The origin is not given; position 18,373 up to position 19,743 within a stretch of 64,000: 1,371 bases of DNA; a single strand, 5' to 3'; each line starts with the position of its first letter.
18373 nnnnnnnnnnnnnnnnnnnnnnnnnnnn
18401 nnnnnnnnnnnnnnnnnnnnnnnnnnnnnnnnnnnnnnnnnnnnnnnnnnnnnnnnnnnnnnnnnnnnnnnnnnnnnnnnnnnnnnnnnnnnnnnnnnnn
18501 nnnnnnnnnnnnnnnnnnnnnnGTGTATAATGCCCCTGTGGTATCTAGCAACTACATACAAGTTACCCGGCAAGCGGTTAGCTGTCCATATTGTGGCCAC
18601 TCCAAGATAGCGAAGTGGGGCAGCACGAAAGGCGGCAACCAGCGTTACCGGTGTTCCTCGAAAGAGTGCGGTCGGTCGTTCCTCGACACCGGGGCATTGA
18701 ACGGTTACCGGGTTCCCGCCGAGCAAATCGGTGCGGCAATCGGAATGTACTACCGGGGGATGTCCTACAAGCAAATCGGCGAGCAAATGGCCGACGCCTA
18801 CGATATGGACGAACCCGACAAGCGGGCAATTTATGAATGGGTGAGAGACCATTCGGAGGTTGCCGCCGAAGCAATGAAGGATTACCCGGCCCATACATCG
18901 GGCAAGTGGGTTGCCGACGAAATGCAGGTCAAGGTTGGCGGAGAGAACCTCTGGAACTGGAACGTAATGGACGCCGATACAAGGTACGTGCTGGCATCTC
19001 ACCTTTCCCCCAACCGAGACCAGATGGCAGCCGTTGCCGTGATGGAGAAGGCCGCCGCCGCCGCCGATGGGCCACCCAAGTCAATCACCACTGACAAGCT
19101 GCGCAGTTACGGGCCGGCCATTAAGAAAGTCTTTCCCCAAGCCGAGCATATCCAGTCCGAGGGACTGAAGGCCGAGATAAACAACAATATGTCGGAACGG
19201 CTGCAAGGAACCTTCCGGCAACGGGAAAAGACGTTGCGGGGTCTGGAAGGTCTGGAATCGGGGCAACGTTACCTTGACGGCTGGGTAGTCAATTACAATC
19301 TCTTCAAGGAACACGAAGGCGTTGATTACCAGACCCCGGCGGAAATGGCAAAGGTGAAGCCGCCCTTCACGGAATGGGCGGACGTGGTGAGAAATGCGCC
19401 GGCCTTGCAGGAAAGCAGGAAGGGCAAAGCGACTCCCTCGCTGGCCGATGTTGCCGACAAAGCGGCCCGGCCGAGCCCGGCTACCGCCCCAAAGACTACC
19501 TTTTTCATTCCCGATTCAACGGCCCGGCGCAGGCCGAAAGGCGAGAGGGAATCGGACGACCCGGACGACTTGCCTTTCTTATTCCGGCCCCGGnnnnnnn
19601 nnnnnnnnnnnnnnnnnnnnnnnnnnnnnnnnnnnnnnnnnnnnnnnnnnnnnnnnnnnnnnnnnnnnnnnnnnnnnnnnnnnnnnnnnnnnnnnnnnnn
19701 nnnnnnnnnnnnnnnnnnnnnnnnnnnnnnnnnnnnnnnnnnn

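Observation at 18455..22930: IS6-like cargo transposon with exact IR/TSD boundaries, inserted in codon 15 of a restriction-endonuclease-like gene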

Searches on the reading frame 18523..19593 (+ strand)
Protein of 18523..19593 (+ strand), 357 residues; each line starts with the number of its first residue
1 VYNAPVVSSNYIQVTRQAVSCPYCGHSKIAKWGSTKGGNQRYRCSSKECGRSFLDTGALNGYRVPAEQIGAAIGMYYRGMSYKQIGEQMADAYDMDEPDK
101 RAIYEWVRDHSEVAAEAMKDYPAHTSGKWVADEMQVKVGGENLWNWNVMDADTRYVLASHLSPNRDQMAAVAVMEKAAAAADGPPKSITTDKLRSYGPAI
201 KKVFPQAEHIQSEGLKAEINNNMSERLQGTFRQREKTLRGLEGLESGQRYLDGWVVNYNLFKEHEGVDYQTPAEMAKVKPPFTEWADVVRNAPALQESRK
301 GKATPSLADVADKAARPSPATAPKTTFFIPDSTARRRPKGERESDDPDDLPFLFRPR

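Call 6: search_protein_families(library=pfam, proteins=[window:18523-19593:+], max_evalue=0.01)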
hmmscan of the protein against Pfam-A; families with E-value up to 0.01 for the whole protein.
window:18523-19593:+ (357 aa): 3 families
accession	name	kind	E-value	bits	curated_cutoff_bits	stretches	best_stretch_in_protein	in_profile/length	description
PF13610.12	DDE_Tnp_IS240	-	7.1e-20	72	27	1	128-264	3-139/139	DDE domain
PF00665.32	rve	-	4.4e-06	27.3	32.6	1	126-196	5-78/102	Integrase core domain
PF13683.12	rve_3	-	0.00013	22.1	26.5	1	221-272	16-67/67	Integrase core domain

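Call 7: search_protein_families(library=ncbifam, proteins=[window:18523-19593:+], max_evalue=0.01)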
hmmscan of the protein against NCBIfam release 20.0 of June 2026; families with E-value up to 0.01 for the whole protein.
window:18523-19593:+ (357 aa): 7 families
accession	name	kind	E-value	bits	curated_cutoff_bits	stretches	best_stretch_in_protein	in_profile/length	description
NF033587.1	transpos_IS6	equivalog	1.2e-37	129.6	125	1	61-262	3-202/202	IS6 family transposase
NF033558.1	transpos_IS1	equivalog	2.7e-15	56.8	100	1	21-223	1-186/199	IS1 family transposase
NF050000.1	IS1_IS1595_Zn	domain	5.1e-13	49.3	28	1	21-55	1-33/34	IS1/IS1595 family N-terminal zinc-binding domain-containing protein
NF033516.0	transpos_IS3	equivalog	4e-10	39.5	160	1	124-275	214-368/369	IS3 family transposase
NF048018.1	IS256_N_4Cys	domain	5.3e-10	39.8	27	1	20-53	1-31/31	transposase-like zinc-binding domain-containing protein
NF033577.2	transpos_IS481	equivalog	6.1e-10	39.1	224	1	101-275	115-283/284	IS481 family transposase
NF033544.1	transpos_IS1249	exception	1.5e-05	24.4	300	1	19-55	2-36/382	IS1249 family transposase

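Call 9: find_homologous_proteins(query=window:18523-19593:+)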
Query window:18523-19593:+ (357 aa): 994 proteins with E <= 0.001 among 4919 candidates; the best 120 are listed.
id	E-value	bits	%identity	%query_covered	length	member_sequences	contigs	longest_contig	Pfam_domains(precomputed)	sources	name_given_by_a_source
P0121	1.6e-239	812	98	100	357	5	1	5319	PF00665.33,PF13610.13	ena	-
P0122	1.8e-186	637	83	94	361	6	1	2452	PF00665.33,PF13610.13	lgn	-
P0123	5.8e-181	619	80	94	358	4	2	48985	PF00665.33,PF03811.18,PF13610.13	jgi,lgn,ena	-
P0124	6.6e-169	580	77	93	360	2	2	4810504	PF00665.33,PF13610.13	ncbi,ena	-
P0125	1.7e-166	572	75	95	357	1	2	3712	PF00665.33,PF03811.18,PF13610.13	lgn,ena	-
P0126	1.5e-159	549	70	96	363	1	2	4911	PF00665.33,PF03811.18,PF13610.13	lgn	-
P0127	3.7e-159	548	70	96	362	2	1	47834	PF00665.33,PF03811.18,PF13610.13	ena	-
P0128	3.4e-155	535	67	98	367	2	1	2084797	PF00665.33,PF13610.13,PF13683.13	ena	-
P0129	3.4e-151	521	70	92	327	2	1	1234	PF00665.33,PF13610.13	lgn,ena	-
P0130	4.6e-150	518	66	97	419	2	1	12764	PF00665.33,PF03811.18,PF13610.13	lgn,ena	-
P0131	5.0e-147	508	66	96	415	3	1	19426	PF00665.33,PF03811.18,PF13610.13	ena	-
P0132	5.1e-147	508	65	96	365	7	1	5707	PF00665.33,PF03811.18,PF13610.13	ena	-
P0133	1.5e-145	503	65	93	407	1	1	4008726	PF00665.33,PF03811.18,PF13610.13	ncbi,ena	-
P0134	4.9e-145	501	65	95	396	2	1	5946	PF00665.33,PF03811.18,PF13610.13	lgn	-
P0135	5.5e-145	501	65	95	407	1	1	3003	PF00665.33,PF03811.18,PF13610.13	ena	-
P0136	1.1e-144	500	64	96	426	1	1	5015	PF00665.33,PF03811.18,PF13610.13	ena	-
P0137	1.4e-143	496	63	97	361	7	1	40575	PF00665.33,PF13610.13,PF13683.13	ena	-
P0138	1.4e-142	493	62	97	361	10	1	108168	PF00665.33,PF13610.13,PF13683.13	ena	-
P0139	2.0e-142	493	63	98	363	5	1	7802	PF00665.33,PF13610.13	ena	-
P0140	2.8e-142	492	63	96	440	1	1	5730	PF00665.33,PF03811.18,PF13610.13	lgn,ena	-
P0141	6.2e-142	491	64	96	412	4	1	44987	PF00665.33,PF03811.18,PF13610.13,PF13683.13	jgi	-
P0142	6.9e-142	491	64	96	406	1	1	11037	PF00665.33,PF03811.18,PF13610.13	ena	-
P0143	1.1e-141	490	63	98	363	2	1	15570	PF00665.33,PF13610.13,PF13683.13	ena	-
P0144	1.3e-141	490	62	96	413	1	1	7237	PF00665.33,PF03811.18,PF13610.13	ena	-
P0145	1.7e-141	490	63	97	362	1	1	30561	PF00665.33,PF03811.18,PF13610.13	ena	-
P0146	2.6e-141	489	63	94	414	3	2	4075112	PF00665.33,PF03811.18,PF13610.13,PF13683.13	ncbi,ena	-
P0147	3.1e-141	489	67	92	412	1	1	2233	PF00665.33,PF03811.18,PF13610.13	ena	-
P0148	4.1e-141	488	63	96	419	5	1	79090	PF00665.33,PF03811.18,PF13610.13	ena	-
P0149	6.7e-141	488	64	96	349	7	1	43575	PF00665.33,PF03811.18,PF13610.13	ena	-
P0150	7.7e-141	487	61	96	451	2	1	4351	PF00665.33,PF03811.18,PF13610.13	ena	-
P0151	1.3e-140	487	63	96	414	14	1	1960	PF00665.33,PF03811.18,PF13610.13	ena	-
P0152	4.2e-140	485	65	98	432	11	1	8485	PF00665.33,PF03811.18,PF13610.13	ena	-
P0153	5.2e-140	485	65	92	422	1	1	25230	PF00665.33,PF13610.13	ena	-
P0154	5.9e-140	485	66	93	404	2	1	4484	PF00665.33,PF03811.18,PF13610.13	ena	-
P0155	9.9e-140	484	62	96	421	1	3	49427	PF00665.33,PF03811.18,PF13610.13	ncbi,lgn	-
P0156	1.4e-139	483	68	91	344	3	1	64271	PF00665.33,PF13610.13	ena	-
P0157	1.4e-139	483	63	97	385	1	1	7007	PF00665.33,PF03811.18,PF13610.13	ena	-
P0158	1.8e-139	483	61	98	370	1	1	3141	PF00665.33,PF03811.18,PF13610.13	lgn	-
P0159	2.4e-139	482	63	93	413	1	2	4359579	PF00665.33,PF03811.18,PF13610.13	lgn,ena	-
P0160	3.7e-139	482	67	92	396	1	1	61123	PF00665.33,PF13610.13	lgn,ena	-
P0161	9.9e-139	480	65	92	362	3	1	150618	PF00665.33,PF13610.13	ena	-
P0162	1.0e-138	480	61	98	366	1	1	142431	PF00665.33,PF13610.13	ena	-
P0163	1.4e-138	480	67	92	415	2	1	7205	PF00665.33,PF13610.13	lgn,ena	-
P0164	2.8e-138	479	66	91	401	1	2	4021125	PF00665.33,PF13610.13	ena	-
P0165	3.1e-138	479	66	91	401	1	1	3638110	PF00665.33,PF03811.18,PF13610.13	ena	-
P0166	6.8e-138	478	59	96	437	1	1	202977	PF00665.33,PF13610.13,PF13683.13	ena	-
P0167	1.1e-137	477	63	96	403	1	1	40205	PF00665.33,PF03811.18,PF13610.13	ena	-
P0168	1.3e-137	477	62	95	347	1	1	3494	PF00665.33,PF03811.18,PF13610.13,PF13683.13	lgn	-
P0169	5.2e-137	475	62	96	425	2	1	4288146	PF00665.33,PF03811.18,PF13610.13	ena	-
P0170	5.8e-136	471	60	94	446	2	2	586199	PF00665.33,PF03811.18,PF13610.13,PF13683.13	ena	-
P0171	1.1e-135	470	60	96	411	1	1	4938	PF00665.33,PF03811.18,PF13610.13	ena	-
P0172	2.9e-135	469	61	96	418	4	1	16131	PF00665.33,PF03811.18,PF13610.13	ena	-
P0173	6.6e-135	468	61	95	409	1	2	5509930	PF00665.33,PF03811.18,PF13610.13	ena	-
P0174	7.1e-135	468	60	98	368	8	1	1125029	PF00665.33,PF03811.18,PF13610.13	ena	-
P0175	1.1e-134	467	60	98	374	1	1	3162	PF00665.33,PF03811.18,PF13610.13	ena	-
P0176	4.3e-134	465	63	94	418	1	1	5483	PF00665.33,PF03811.18,PF13610.13,PF13683.13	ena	-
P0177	6.6e-134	465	62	96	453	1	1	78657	PF00665.33,PF03811.18,PF13610.13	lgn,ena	-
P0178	1.9e-133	463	63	92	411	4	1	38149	PF00665.33,PF13610.13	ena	-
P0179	2.9e-133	463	57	96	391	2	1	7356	PF00665.33,PF03811.18,PF13610.13,PF13683.13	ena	-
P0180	8.3e-133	461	63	93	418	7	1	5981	PF00665.33,PF13610.13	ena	-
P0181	1.7e-132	460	57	96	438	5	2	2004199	PF00665.33,PF03811.18,PF13610.13,PF13683.13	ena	-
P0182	3.0e-132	459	60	92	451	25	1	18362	PF00665.33,PF03811.18,PF13610.13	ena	-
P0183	1.5e-131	457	61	96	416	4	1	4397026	PF00665.33,PF13610.13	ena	-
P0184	1.6e-131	457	59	96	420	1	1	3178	PF00665.33,PF03811.18,PF13610.13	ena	-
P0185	1.7e-131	457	62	91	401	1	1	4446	PF00665.33,PF03811.18,PF13610.13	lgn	-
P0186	1.9e-131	457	63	91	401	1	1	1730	PF00665.33,PF03811.18,PF13610.13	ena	-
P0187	3.6e-131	456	60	96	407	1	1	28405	PF00665.33,PF03811.18,PF13610.13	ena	-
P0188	4.9e-130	452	60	93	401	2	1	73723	PF00665.33,PF13610.13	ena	-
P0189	6.9e-130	451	62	92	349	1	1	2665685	PF00665.33,PF13610.13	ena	-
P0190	1.7e-129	450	59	96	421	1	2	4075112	PF00665.33,PF03811.18,PF13610.13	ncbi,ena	-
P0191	2.6e-129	449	59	95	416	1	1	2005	PF00665.33,PF13610.13,PF13683.13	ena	-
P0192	6.1e-129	448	63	91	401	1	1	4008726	PF00665.33,PF03811.18,PF13610.13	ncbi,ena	-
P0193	1.5e-127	444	60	92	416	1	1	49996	PF00665.33,PF13610.13,PF13683.13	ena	-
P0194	2.0e-127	443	63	90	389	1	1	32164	PF00665.33,PF13610.13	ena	-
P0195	5.6e-127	442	57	94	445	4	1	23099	PF00665.33,PF03811.18,PF13610.13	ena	-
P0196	1.2e-126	441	58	93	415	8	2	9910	PF00665.33,PF13610.13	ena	-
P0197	5.3e-125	435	58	93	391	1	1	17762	PF00665.33,PF13610.13,PF13683.13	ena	-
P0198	1.1e-124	434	59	92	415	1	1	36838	PF00665.33,PF03811.18,PF13610.13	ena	-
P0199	4.2e-124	432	58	96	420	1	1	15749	PF00665.33,PF03811.18,PF13610.13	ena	-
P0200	4.9e-124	432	58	93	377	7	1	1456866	PF00665.33,PF03811.18,PF13610.13,PF13683.13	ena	-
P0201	9.4e-124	431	66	80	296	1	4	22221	PF00665.33,PF13610.13,PF13683.13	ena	-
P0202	1.7e-123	430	58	93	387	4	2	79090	PF00665.33,PF03811.18,PF13610.13,PF13683.13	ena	-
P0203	9.5e-123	428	58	93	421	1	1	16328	PF00665.33,PF03811.18,PF13610.13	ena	-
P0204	3.7e-122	426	58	93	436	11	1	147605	PF00665.33,PF13610.13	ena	-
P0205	1.4e-121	424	58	92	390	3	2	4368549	PF00665.33,PF03811.18,PF13610.13,PF13683.13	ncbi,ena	-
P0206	1.9e-121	424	59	90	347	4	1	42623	PF03811.18,PF13610.13,PF13683.13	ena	-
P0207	2.8e-121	423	58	93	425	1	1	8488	PF00665.33,PF03811.18,PF13610.13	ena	-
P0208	1.1e-120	421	60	89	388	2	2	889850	PF00665.33,PF13610.13,PF13683.13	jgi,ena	jgi:transposase-like protein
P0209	1.1e-120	421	58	93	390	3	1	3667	PF00665.33,PF03811.18,PF13610.13,PF13683.13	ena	-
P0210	1.0e-118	415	57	93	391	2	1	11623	PF00665.33,PF13610.13,PF13683.13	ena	-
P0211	3.3e-118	413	66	78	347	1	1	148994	PF00665.33,PF03811.18,PF13610.13,PF13683.13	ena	-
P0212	5.7e-118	412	58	90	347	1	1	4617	PF03811.18,PF13610.13,PF13683.13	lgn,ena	-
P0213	1.7e-117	411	57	92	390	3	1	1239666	PF00665.33,PF03811.18,PF13610.13,PF13683.13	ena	-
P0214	1.0e-116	408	57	91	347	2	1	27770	PF00665.33,PF03811.18,PF13610.13,PF13683.13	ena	-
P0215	2.3e-116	407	66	77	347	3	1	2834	PF00665.33,PF13610.13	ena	-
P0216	4.1e-116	406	58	87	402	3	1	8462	PF00665.33,PF03811.18,PF13610.13,PF13683.13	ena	-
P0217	7.1e-116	405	58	84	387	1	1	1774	PF00665.33,PF13610.13,PF13683.13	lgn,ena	-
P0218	7.8e-116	405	60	83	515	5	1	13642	PF00665.33,PF13610.13,PF13683.13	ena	-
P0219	1.4e-115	404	61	79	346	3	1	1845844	PF03811.18,PF13610.13,PF13683.13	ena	-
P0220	2.3e-115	404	65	79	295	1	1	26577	PF00665.33,PF13610.13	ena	-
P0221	4.1e-115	403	56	91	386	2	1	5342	PF00665.33,PF03811.18,PF13610.13,PF13683.13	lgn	-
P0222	6.2e-115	402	56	93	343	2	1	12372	PF00665.33,PF03811.18,PF13610.13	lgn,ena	-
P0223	1.0e-114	402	55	90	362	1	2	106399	PF00665.33,PF13610.13,PF13683.13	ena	-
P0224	1.6e-114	401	57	90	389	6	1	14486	PF00665.33,PF03811.18,PF13610.13,PF13683.13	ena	-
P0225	1.7e-114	401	56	88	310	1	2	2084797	PF00665.33,PF03811.18,PF13610.13,PF13683.13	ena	-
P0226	8.0e-114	399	55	90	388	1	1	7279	PF00665.33,PF03811.18,PF13610.13,PF13683.13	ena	-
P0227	1.5e-113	398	58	84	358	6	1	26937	PF03811.18,PF13610.13,PF13683.13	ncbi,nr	ncbi:MAG: IS6 family transposase [Dehalococcoidia bacterium]|nr:IS6 family transposase [Dehalococcoi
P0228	1.8e-113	397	60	83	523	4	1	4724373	PF00665.33,PF13610.13,PF13683.13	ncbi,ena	-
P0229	7.6e-113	395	60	79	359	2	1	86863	PF00665.33,PF13610.13,PF13683.13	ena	-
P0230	4.4e-112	393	53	94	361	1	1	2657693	PF00665.33,PF13610.13,PF13683.13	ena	-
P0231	5.8e-112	392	60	80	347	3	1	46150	PF03811.18,PF13610.13,PF13683.13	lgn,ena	-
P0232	1.4e-111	391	54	94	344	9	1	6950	PF00665.33,PF13610.13,PF13683.13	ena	-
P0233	5.9e-111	389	59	81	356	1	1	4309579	PF03811.18,PF13610.13,PF13683.13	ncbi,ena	-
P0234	1.6e-110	388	62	76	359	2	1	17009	PF00665.33,PF03811.18,PF13610.13,PF13683.13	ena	-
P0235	2.2e-110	387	55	85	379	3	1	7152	PF00665.33,PF13610.13,PF13683.13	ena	-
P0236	2.3e-110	387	61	81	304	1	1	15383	PF00665.33,PF03811.18,PF13610.13,PF13683.13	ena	-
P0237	4.6e-110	386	60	80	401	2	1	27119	PF00665.33,PF03811.18,PF13610.13,PF13683.13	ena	-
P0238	7.5e-110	385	61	76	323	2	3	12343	PF00665.33,PF03811.18,PF13610.13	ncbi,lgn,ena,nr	ncbi:MAG: IS6 family transposase [Chloroflexota bacterium]|nr:IS6 family transposase [Chloroflexota 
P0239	8.4e-110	385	63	76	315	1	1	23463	PF00665.33,PF13610.13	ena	-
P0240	8.6e-110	385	61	77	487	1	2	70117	PF00665.33,PF13610.13,PF13683.13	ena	-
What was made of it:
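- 18523..19596 (+): Transposase gene, 357 aa: N-terminal IS1/IS1595-type zinc ribbon plus IS6-type DDE core (D132, D191, E225, R232). 994 homologs, named IS6 family transposase in Dehalococcoidia/Chloroflexota (call 9).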

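Call 10: find_encoding_contigs(protein=P0121, flank=10000, max_places=10)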
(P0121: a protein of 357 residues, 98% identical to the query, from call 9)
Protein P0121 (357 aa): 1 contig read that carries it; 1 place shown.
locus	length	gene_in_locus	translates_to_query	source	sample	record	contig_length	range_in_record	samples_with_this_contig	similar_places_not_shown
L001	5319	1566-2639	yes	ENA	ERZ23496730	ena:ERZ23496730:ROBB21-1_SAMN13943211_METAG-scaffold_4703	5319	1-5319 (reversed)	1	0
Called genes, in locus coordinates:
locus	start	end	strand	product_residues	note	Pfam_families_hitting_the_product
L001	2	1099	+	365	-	?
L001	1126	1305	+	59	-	-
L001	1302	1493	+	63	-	-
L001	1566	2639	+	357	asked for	PF00665:rve (weak), PF13610:DDE_Tnp_IS240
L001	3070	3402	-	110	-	-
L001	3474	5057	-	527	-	PF01555:N6_N4_Mtase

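Call 11: find_encoding_contigs(protein=P0123, flank=10000, max_places=6)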
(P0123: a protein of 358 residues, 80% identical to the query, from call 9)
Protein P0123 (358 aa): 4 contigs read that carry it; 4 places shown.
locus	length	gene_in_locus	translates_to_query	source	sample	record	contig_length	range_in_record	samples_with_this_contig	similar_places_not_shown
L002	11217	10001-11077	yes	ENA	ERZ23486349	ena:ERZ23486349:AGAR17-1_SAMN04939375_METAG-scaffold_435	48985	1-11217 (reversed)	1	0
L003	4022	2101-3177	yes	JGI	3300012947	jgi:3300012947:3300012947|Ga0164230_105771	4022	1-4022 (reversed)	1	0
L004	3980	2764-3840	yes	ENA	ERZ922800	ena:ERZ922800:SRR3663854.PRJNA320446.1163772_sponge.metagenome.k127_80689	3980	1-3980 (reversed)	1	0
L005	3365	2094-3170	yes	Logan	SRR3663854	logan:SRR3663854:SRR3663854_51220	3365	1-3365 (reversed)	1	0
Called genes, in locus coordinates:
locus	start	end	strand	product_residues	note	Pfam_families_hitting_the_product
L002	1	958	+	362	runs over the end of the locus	-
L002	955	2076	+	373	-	-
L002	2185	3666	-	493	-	PF14010:PEPcase_2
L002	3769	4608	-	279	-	PF00561:Abhydrolase_1, PF12146:Hydrolase_4, PF12697:Abhydrolase_6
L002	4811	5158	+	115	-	-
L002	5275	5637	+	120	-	PF13650:Asp_protease_2 (weak)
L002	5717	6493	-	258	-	PF00378:ECH_1, PF16113:ECH_2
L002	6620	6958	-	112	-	PF11969:DcpS_C (weak), PF01230:HIT (weak)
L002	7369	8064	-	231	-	PF21948:LplA-B_cat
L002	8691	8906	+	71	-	-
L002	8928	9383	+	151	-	PF28530:DUF8426 (weak)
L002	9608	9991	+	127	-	-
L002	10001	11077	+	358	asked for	PF03811:Zn_ribbon_InsA (faint), PF00665:rve (weak), PF13610:DDE_Tnp_IS240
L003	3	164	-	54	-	?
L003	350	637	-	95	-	PF14219:DUF4328 (weak)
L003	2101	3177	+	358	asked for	PF03811:Zn_ribbon_InsA (faint), PF00665:rve (weak), PF13610:DDE_Tnp_IS240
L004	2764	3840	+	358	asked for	PF03811:Zn_ribbon_InsA (faint), PF00665:rve (weak), PF13610:DDE_Tnp_IS240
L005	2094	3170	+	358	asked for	PF03811:Zn_ribbon_InsA (faint), PF00665:rve (weak), PF13610:DDE_Tnp_IS240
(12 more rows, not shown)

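Call 12: find_encoding_contigs(protein=P0124, flank=10000, max_places=6)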
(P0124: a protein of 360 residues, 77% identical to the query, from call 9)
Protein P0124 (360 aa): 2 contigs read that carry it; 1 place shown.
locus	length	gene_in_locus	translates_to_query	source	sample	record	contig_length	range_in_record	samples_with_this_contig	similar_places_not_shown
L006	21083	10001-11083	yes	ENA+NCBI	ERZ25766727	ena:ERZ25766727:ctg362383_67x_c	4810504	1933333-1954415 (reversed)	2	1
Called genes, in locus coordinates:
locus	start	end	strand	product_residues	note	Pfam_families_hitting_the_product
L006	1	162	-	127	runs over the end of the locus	PF13384:HTH_23, PF13551:HTH_29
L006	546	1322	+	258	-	-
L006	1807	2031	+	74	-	-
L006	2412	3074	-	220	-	PF13358:DDE_3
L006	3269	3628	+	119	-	PF00543:P-II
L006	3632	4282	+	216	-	PF00174:Oxidored_molyb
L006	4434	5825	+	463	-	PF07690:MFS_1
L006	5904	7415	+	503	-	PF03460:NIR_SIR_ferr, PF01077:NIR_SIR, PF03460:NIR_SIR_ferr, PF01077:NIR_SIR (weak)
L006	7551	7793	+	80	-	-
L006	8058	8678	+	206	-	-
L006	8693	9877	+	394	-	PF01381:HTH_3, PF12844:HTH_19 (faint), PF13560:HTH_31, PF06114:Peptidase_M78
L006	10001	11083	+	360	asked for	PF00665:rve (weak), PF13610:DDE_Tnp_IS240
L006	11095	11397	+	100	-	-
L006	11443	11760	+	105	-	PF00543:P-II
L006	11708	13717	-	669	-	PF05598:DUF772, PF01609:DDE_Tnp_1, PF13751:DDE_Tnp_1_6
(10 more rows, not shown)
